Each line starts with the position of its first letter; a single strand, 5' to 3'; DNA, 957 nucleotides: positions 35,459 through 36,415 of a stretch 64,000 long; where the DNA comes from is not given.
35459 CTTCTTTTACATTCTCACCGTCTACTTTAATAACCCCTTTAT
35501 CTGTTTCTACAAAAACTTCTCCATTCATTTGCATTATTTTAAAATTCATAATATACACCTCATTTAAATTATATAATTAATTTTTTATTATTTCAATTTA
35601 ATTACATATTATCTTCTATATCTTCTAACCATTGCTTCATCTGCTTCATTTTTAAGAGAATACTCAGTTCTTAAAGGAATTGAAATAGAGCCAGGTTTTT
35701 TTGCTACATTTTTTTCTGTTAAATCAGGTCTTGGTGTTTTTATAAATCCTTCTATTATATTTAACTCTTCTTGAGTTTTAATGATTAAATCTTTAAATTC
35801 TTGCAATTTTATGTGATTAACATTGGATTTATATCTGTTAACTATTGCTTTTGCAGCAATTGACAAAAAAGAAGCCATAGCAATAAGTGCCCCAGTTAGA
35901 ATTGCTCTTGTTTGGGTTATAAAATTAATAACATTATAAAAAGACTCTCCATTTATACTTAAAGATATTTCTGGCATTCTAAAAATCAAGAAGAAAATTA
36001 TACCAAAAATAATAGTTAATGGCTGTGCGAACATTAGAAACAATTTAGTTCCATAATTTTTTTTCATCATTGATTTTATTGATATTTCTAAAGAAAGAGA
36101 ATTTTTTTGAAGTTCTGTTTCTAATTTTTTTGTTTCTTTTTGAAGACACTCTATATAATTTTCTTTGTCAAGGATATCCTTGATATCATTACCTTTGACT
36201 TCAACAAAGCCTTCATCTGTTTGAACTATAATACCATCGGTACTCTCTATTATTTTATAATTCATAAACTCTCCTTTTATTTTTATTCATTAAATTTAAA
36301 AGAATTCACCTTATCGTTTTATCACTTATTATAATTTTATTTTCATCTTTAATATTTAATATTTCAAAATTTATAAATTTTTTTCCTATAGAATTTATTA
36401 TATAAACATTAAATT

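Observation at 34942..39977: Seven paralogous small membrane-protein genes inserted between divIVA and the ileS T-box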

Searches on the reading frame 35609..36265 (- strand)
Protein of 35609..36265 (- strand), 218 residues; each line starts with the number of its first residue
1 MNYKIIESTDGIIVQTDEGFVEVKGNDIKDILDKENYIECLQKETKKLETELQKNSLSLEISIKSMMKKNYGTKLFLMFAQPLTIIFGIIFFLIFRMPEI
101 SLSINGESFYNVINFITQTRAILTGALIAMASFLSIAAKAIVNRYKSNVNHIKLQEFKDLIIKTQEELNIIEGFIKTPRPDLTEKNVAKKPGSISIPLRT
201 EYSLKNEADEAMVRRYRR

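Call 4: search_protein_families(library=pfam, proteins=[window:35609-36265:-], max_evalue=1)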
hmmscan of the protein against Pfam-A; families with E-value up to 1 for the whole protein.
window:35609-36265:- (218 aa): 0 families

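Call 8: search_protein_families(library=padloc, proteins=[window:35609-36265:-], max_evalue=1)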
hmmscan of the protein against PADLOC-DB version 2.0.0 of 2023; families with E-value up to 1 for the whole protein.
window:35609-36265:- (218 aa): 0 families

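Call 9: search_protein_families(library=phrogs, proteins=[window:35609-36265:-], max_evalue=1)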
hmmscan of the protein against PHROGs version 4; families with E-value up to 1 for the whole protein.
window:35609-36265:- (218 aa): 1 family
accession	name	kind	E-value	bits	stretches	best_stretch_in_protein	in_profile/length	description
phrog_19236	-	unknown function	0.13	13.7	1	21-66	11-52/109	-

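Call 10: search_protein_families(library=ncbifam, proteins=[window:35609-36265:-], max_evalue=1)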
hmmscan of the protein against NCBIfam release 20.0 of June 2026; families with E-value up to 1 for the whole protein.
window:35609-36265:- (218 aa): 1 family
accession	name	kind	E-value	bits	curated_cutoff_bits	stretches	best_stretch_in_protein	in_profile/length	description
NF047432.1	LA_3334_fam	equivalog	0.071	12.6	200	1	7-68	77-136/280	LA_3334 family protein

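Call 11: find_homologous_proteins(query=window:35609-36265:-, max_evalue=0.01)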
Query window:35609-36265:- (218 aa): 3 proteins with E <= 0.01 among 272 candidates.
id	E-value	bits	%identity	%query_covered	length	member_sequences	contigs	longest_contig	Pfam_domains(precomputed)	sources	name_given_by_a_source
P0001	4.4e-133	459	100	100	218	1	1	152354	-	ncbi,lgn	-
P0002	1.9e-59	219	66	68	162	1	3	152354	-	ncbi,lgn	-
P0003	7.3e-56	207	51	100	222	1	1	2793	-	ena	-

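Call 12: find_encoding_contigs(protein=P0003, flank=10000)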
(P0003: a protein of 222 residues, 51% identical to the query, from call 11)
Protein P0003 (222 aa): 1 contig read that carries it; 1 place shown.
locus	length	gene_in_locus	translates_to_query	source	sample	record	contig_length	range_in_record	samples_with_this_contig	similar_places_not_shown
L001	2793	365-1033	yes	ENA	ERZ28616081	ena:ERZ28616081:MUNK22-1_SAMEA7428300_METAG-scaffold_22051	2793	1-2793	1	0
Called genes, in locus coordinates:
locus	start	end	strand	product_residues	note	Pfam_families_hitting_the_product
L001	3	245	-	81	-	?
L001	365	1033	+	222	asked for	-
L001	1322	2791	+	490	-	?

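Call 13: find_encoding_contigs(protein=P0001, flank=10000, max_places=4)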
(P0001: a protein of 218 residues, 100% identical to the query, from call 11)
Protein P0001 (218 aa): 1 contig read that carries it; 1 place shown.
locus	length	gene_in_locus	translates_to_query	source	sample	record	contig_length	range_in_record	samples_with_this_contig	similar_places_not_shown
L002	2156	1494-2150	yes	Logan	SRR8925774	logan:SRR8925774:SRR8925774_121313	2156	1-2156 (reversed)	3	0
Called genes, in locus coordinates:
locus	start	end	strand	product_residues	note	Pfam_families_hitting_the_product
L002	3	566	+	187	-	?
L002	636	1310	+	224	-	-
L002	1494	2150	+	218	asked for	-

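Call 21: find_homologous_proteins(query=A1, max_evalue=0.1)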
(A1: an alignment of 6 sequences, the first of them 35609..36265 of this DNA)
Query A1 (6 sequences) (218 aa, profile of the alignment): 7 proteins with E <= 0.1 among 6349 candidates.
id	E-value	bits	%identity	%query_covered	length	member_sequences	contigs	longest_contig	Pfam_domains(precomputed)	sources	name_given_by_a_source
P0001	6.6e-95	335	100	100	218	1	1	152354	-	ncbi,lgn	-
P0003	1.3e-94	334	51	100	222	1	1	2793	-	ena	-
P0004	3.4e-73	264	26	88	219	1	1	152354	-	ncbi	-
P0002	2.4e-66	241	66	68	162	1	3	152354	-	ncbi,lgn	-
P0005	5.1e-64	234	40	19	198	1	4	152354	-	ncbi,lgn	-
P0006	3.0e-39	153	31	39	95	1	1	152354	-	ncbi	-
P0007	1.3e-17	82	68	27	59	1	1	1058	-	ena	-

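Call 27: find_encoding_contigs(protein=P0011, flank=10000)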
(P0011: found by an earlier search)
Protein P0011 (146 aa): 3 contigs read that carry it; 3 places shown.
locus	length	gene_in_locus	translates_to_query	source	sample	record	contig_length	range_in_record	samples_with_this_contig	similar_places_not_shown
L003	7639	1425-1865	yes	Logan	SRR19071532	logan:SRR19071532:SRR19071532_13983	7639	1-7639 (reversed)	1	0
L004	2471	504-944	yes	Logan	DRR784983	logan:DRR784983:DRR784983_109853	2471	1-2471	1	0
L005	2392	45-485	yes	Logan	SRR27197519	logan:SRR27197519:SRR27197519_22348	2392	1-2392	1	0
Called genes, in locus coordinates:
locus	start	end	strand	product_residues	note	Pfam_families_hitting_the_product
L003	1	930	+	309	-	?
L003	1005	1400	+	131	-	PF04472:SepF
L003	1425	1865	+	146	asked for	PF05103:DivIVA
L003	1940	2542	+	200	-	-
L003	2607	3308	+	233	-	-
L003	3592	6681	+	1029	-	PF00133:tRNA-synt_1, PF09334:tRNA-synt_1g (weak), PF08264:Anticodon_1, PF19302:DUF5915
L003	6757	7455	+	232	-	PF10531:SLBB, PF14520:HHH_5 (faint), PF12826:HHH_2 (faint), PF12836:HHH_3, PF00633:HHH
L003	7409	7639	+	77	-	?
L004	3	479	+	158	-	?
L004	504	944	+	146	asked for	PF05103:DivIVA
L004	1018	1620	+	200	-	-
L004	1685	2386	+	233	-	-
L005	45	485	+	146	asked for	PF05103:DivIVA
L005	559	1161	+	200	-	-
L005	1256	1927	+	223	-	-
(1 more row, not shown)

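Call 28: find_encoding_contigs(protein=P0005, flank=10000)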
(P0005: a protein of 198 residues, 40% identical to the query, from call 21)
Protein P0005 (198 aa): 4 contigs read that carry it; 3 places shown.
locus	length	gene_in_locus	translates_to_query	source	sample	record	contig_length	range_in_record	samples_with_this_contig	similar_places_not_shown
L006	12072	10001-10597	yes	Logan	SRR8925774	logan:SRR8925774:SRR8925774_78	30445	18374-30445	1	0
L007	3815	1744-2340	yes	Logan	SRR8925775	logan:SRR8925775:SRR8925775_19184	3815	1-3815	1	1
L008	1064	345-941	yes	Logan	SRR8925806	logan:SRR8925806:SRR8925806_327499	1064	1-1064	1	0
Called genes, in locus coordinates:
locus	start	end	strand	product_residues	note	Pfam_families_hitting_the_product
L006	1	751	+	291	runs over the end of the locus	PF01745:IPT, PF01715:IPPT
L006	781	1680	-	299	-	PF01841:Transglut_core (weak)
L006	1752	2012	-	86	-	PF01649:Ribosomal_S20p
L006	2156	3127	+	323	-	PF07454:SpoIIP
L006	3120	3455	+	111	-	-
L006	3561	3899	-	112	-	PF01205:Impact_N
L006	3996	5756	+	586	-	PF01541:GIY-YIG, PF27096:UvrC_M, PF22920:UvrC_RNaseH, PF08459:UvrC_RNaseH_dom, PF14520:HHH_5 (weak)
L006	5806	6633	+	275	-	-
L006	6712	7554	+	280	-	-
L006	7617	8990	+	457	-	PF28494:GlyRS_ins_1 (faint), PF00587:tRNA-synt_2b, PF03129:HGTP_anticodon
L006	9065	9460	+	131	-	PF04472:SepF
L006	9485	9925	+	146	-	PF05103:DivIVA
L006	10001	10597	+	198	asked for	-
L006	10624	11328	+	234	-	-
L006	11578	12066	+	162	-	-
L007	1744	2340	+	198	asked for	-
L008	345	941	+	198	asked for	-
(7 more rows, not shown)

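Call 34: search_protein_representatives(alignment_id=A3)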
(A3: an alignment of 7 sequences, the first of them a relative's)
Query: 7 sequences, 220 profile positions. Proteins with E-value up to 0.001 (for the whole library): 12; up to 1e-10: 9; up to 1e-30: 5. The best 12 are listed.
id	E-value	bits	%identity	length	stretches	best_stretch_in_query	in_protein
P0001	1.1e-96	338.9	-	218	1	1-220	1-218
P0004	1.5e-73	263.3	-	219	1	1-220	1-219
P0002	1.6e-68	246.8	-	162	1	59-220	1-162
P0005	7.0e-66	238.2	-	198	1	1-219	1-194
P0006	2.9e-39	151.2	-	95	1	1-93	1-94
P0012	1.7e-30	122.5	-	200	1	1-210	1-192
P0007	1.5e-21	93.3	-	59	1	162-220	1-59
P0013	1.4e-19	86.9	-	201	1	1-218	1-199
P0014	3.8e-15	72.3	-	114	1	117-220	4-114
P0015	1.1e-06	44.7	-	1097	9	3-48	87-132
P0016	1.5e-04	37.7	-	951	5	5-33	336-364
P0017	3.5e-04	36.5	-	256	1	1-201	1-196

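Call 36: find_encoding_contigs(protein=P0013, flank=10000)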
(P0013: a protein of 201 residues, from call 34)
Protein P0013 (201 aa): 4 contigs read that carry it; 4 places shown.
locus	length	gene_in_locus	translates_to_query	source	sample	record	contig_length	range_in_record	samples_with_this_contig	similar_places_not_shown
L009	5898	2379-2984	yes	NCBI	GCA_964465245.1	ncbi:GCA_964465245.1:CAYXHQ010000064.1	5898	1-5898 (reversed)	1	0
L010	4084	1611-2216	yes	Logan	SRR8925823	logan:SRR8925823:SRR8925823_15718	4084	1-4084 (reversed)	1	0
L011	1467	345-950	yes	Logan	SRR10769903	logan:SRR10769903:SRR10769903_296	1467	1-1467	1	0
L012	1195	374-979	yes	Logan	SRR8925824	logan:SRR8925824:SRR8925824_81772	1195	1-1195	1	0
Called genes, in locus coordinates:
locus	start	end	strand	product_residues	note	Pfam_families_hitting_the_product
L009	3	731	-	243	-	?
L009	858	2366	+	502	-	-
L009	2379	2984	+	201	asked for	-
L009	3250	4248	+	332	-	PF17761:DUF1016_N, PF06250:YhcG_C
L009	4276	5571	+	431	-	-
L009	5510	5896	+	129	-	?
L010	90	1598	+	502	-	-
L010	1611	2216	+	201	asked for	-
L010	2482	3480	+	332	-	PF17761:DUF1016_N, PF06250:YhcG_C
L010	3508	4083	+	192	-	?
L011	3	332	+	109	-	?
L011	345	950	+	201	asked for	-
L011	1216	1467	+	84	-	?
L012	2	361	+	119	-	?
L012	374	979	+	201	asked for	-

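Call 37: find_encoding_contigs(protein=P0017, flank=10000)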
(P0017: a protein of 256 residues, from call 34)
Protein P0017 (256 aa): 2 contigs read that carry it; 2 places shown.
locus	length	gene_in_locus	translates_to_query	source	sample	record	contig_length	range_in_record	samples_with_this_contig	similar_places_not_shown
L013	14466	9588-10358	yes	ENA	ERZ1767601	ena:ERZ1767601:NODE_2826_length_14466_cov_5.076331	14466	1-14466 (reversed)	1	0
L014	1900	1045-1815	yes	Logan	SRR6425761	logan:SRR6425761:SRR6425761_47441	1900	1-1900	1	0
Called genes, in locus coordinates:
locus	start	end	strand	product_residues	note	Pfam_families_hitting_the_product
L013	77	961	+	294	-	PF00480:ROK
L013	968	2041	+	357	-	PF01418:HTH_6, PF01432:Peptidase_M3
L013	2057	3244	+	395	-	PF00226:DnaJ, PF01556:DnaJ_C, PF00684:DnaJ_CXXCXGXG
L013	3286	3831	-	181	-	-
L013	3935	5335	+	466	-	PF00482:T2SSF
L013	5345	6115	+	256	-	PF06750:A24_N_bact, PF01478:Peptidase_A24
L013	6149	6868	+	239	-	PF01048:PNP_UDP_1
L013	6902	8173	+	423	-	PF05193:Peptidase_M16_C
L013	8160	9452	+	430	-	PF00675:Peptidase_M16, PF05193:Peptidase_M16_C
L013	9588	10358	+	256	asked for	-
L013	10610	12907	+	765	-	PF00005:ABC_tran, PF02463:SMC_N (weak), PF02687:FtsX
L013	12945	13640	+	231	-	PF04542:Sigma70_r2, PF04545:Sigma70_r4, PF01381:HTH_3 (weak)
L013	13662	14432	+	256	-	PF02452:PemK_toxin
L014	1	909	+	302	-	?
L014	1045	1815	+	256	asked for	-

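Call 40: search_protein_families(library=pfam, proteins=[L009:858-2366:+, L009:3-731:-, L009:3250-4248:+, L001:3-245:-, P0017, P0013, P0012, L003:2607-3308:+], max_evalue=0.1)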
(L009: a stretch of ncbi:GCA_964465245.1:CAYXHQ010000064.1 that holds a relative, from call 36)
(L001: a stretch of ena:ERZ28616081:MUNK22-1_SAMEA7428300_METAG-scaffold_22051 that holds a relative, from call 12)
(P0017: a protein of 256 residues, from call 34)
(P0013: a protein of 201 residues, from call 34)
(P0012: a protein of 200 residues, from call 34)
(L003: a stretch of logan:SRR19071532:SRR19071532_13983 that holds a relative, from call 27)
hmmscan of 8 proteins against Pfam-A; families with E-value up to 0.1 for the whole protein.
L009:858-2366:+ (502 aa): 0 families

L009:3-731:- (243 aa): 0 families

L009:3250-4248:+ (332 aa): 2 families
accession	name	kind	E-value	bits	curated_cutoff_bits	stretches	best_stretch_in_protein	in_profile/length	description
PF06250.17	YhcG_C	-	8.2e-63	211.4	32.5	1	167-320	2-157/157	YhcG PDDEXK nuclease domain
PF17761.7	DUF1016_N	-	2.3e-38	131.8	32.8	1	13-145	2-137/137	DUF1016 N-terminal domain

L001:3-245:- (81 aa): 0 families

P0017 (256 aa): 2 families
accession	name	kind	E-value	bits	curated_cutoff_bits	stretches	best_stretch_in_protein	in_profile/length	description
PF06103.16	DUF948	-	0.00038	21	37.2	1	109-169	2-66/89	Bacterial protein of unknown function (DUF948)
PF22206.1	Cas_Csm6_6H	-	0.026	14.8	23.4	1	26-44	2-20/53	CRISPR-associated protein Csm6 6H domain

P0013 (201 aa): 1 family
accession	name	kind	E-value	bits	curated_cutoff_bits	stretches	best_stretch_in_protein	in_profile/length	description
PF19269.4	Anticodon_2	-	0.099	13.5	23.6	0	121-167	36-88/141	Anticodon binding domain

P0012 (200 aa): 0 families

L003:2607-3308:+ (233 aa): 2 families
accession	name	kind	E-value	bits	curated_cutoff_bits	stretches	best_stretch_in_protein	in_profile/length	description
PF24952.1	DUF7761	-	0.032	14.7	27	0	8-70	3-65/105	Domain of unknown function (DUF7761)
PF03961.19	FapA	-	0.054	13.5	31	0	9-61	176-227/272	Flagellar Assembly Protein A beta solenoid domain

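Call 44: find_related_loci(query=A5, collection=genome_contigs, flank=10000)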
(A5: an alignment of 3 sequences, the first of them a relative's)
Query A5 (198 aa) in genome_contigs; peptide patterns used: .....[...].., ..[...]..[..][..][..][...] (x = any residue, [..] = any of these).
145 stretches matched a pattern; 1 encode a relative of the query (tblastn E <= 1e-3); 1 distinct loci.
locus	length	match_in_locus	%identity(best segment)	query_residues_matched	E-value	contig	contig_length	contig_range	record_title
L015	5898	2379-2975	31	1-193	1e-21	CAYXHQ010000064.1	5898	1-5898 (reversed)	MAG TPA_asm: uncultured Muribaculaceae bacterium isolate SRP192927_co1_146 genome assembly, contig: NODE_37946_length_58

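Call 45: find_related_loci(query=A5, collection=viral_contigs, flank=10000)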
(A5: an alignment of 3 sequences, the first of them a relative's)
Query A5 (198 aa) in viral_contigs; peptide patterns used: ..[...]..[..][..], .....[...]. (x = any residue, [..] = any of these).
600 stretches matched a pattern, but none encodes a relative of the query by tblastn (E <= 1e-3).

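Call 46: find_related_loci(query=A5, collection=metagenome_contigs, flank=10000)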
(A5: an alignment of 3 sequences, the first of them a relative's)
Query A5 (198 aa) in metagenome_contigs; peptide patterns used: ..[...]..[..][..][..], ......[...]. (x = any residue, [..] = any of these).
600 stretches matched a pattern, but none encodes a relative of the query by tblastn (E <= 1e-3).

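Call 47: search_dna_similar(query=P0005, collection=phages, mode=protein, max_evalue=0.01)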
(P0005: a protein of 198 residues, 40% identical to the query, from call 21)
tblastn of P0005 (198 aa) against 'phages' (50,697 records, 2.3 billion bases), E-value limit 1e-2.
No match.

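Call 48: search_dna_similar(query=P0001, collection=phages, mode=protein, max_evalue=0.01)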
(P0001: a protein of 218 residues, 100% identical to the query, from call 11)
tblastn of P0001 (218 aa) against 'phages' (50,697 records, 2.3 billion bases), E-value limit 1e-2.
No match.

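Call 49: search_dna_similar(query=P0009, collection=phages, mode=protein, max_evalue=0.01)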
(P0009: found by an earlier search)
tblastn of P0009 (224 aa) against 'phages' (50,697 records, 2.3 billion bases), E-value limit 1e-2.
No match.

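Call 55: predict_structure(alignment_id=A4)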
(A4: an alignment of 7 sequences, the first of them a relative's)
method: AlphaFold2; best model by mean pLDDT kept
length: 198 residues; sequences in the alignment: 7
mean_pLDDT: 64.2   pTM: 0.39
mean pLDDT of the five models: 64.2, 62.0, 61.0, 60.0, 55.0
residues with pLDDT >= 90: 0; 70-90: 71; 50-70: 90; < 50: 37
segments of 3 or more residues with pLDDT < 50: 161-182, 184-198
pLDDT, mean of each block of 10 residues (from residue 1): 60 67 70 81 83 58 54 64 75 66 69 65 68 83 81 59 44 41 47 44
secondary structure, 60 per line:
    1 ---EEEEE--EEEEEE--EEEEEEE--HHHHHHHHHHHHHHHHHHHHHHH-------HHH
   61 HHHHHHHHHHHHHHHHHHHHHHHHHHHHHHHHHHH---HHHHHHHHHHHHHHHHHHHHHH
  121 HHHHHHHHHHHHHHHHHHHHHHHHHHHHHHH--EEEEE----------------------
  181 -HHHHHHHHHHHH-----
elements in order: E4-8 E11-16 E19-25 H28-50 H58-95 H99-151 E154-158 H182-193

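Call 59: fold_search(model_id=the predicted structure, library=pdb)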
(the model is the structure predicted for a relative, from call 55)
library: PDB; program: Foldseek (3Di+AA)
matches with E <= 10: 96; with E <= 0.001: 0
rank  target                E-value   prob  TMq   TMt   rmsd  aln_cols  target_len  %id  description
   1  9s9g_F                1.0e+00  0.07  0.18  0.18  24.9       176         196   12  S. islandicus CdvA filament (X-ray) (released 2026-01-28)
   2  7myo_B                1.4e+00  0.12  0.21  0.15  10.2       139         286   15  Cryo-EM structure of p110alpha in complex with p85alpha inhibited by BYL-719 (released 2021-11-10)
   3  9r64_I                1.7e+00  0.06  0.18  0.08  11.8       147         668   18  CPS secretion pathway Wza-Wzc_C1 (Conf 0) (released 2026-03-04)
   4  8v8i_B                1.8e+00  0.08  0.22  0.21  15.7       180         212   13  PI3Ka H1047R co-crystal structure with inhibitor in cryptic pocket (compound 5). (released 2024-03-20)
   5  8am0_B                2.9e+00  0.08  0.22  0.19  10.1       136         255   18  Crystal structure of human T1061E PI3Kalpha in complex with its regulatory subunit and the inhibitor GDC-0077 (Inavoli (released 2023-12-13)
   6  9s9g_B                3.0e+00  0.04  0.18  0.19  24.9       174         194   14  S. islandicus CdvA filament (X-ray) (released 2026-01-28)
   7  5sx9_B                3.2e+00  0.08  0.24  0.21   9.6       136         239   16  Crystal Structure of PI3Kalpha in complex with fragment 14 (released 2017-02-15)
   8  4jps_B                3.2e+00  0.06  0.23  0.20  13.8       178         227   14  Co-crystal Structures of the Lipid Kinase PI3K alpha with Pan and Isoform Selective Inhibitors (released 2014-04-02)
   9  8tdu_D                3.5e+00  0.06  0.24  0.21  15.2       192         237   14  STX-478, a Mutant-Selective, Allosteric Inhibitor bound to PI3Kalpha (released 2023-09-06)
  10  8dcp_B                3.5e+00  0.06  0.23  0.18  16.5       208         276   12  PI 3-kinase alpha with nanobody 3-126 (released 2022-09-21)
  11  5ul1_B                3.7e+00  0.08  0.24  0.20   9.9       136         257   16  The co-structure of 3-amino-6-(4-((1-(dimethylamino)propan-2-yl)sulfonyl)phenyl)-N-phenylpyrazine-2-carboxamide and a  (released 2017-05-10)
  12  8i21_B                3.7e+00  0.05  0.18  0.15  27.1       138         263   17  Cryo-EM structure of 6-subunit Smc5/6 arm region (released 2024-06-26)
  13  6tpi_A                3.9e+00  0.11  0.30  0.19   6.0       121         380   14  EnvC bound to the FtsX periplasmic domain (released 2020-11-04)
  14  8ts9_B                3.9e+00  0.07  0.23  0.18  10.0       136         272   18  Human PI3K p85alpha/p110alpha H1047R bound to compound 1 (released 2023-11-22)
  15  5vlr_B                4.2e+00  0.07  0.24  0.27  10.2       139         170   15  CRYSTAL STRUCTURE OF PI3K DELTA IN COMPLEX WITH A TRIFLUORO-ETHYL-PYRAZOL-PYROLOTRIAZINE INHIBITOR (released 2017-06-07)
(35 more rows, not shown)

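Call 61: search_protein_families(library=pfam, proteins=[P0015, P0016], max_evalue=0.01)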
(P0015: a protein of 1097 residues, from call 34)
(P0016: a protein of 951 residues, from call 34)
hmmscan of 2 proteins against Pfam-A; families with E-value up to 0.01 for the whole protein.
P0015 (1097 aa): 2 families
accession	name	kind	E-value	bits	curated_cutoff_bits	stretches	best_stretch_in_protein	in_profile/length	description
PF05729.18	NACHT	-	4.8e-06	26.9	26.7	1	725-820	2-99/167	NACHT domain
PF24883.2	NPHP3_N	-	0.0026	18.4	24.8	0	723-752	22-51/164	Nephrocystin 3, N-terminal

P0016 (951 aa): 3 families
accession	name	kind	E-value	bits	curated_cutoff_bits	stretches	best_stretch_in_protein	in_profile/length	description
PF21474.3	DNApolII_N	-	1.2e-10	41.4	25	0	52-63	19-30/36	DNA polymerase II, N-terminal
PF20038.5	HTH_59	-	1e-05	25.8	27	0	266-283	47-64/66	Helix-turn-helix domain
PF07494.17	Reg_prop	-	0.0035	17.8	20.4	0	262-273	12-23/24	Two component regulator propeller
